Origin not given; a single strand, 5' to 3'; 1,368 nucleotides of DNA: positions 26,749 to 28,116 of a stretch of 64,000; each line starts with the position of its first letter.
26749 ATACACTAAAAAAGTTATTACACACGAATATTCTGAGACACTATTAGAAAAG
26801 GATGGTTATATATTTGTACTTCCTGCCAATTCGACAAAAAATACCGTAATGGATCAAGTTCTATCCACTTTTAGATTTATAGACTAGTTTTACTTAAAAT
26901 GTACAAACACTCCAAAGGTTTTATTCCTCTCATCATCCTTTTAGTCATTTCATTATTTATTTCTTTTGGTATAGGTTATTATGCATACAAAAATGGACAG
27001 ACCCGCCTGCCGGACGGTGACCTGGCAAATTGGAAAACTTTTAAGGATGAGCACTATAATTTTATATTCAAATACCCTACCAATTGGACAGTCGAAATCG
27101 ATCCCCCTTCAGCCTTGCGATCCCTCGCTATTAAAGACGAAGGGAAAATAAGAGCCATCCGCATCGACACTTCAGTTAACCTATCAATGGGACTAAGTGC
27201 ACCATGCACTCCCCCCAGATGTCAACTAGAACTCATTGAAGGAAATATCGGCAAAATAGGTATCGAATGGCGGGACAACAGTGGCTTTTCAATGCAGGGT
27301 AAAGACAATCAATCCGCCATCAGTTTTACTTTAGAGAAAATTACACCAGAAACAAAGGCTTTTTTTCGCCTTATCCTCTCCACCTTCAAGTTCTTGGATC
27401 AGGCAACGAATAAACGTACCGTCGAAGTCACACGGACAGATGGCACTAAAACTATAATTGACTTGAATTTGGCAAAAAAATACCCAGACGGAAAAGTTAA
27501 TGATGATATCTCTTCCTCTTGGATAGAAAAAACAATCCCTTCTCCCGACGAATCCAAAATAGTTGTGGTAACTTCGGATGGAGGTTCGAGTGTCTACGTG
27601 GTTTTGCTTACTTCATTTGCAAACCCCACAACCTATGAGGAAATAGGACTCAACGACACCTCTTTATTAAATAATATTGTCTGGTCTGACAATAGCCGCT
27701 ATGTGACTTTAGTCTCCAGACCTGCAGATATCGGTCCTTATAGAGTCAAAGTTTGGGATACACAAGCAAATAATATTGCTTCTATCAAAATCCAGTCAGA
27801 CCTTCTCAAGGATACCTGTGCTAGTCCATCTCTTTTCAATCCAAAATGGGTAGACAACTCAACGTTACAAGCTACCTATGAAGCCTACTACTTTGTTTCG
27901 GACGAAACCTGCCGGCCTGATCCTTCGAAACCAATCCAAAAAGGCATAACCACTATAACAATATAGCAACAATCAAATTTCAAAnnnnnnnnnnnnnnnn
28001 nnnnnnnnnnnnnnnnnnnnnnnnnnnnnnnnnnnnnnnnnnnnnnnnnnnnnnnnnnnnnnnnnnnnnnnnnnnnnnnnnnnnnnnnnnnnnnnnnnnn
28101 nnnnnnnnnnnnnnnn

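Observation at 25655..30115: Family of exported proteins sharing a KGF.............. signal-anchor, repeated at nucleotide level, between two class A PBPs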

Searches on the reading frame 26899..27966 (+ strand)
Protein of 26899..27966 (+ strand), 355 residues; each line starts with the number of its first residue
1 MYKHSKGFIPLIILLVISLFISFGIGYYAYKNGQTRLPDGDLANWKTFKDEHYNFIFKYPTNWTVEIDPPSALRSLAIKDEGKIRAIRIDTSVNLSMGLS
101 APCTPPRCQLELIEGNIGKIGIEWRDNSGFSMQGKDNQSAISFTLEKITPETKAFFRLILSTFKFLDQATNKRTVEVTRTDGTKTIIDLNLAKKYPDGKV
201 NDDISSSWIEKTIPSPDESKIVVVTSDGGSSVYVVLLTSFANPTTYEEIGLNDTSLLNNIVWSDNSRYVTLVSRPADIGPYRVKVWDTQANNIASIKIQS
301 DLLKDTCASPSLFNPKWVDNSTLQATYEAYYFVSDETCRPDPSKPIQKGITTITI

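Call 5: search_protein_families(library=pfam, max_evalue=0.1, proteins=[window:26899-27966:+])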
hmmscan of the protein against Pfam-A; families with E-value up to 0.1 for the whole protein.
window:26899-27966:+ (355 aa): 2 families
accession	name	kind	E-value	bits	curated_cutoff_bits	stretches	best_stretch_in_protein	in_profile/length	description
PF18933.6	PsbP_2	-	0.0039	17.7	27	1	42-81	41-82/184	PsbP-like protein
PF18003.7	DUF3823_C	-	0.078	14.1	27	0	134-190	10-67/103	Domain of unknown function (DUF3823_C)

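Call 6: search_protein_families(library=ncbifam, max_evalue=0.1, proteins=[window:26899-27966:+])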
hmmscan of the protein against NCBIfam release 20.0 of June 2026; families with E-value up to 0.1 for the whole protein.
window:26899-27966:+ (355 aa): 0 families
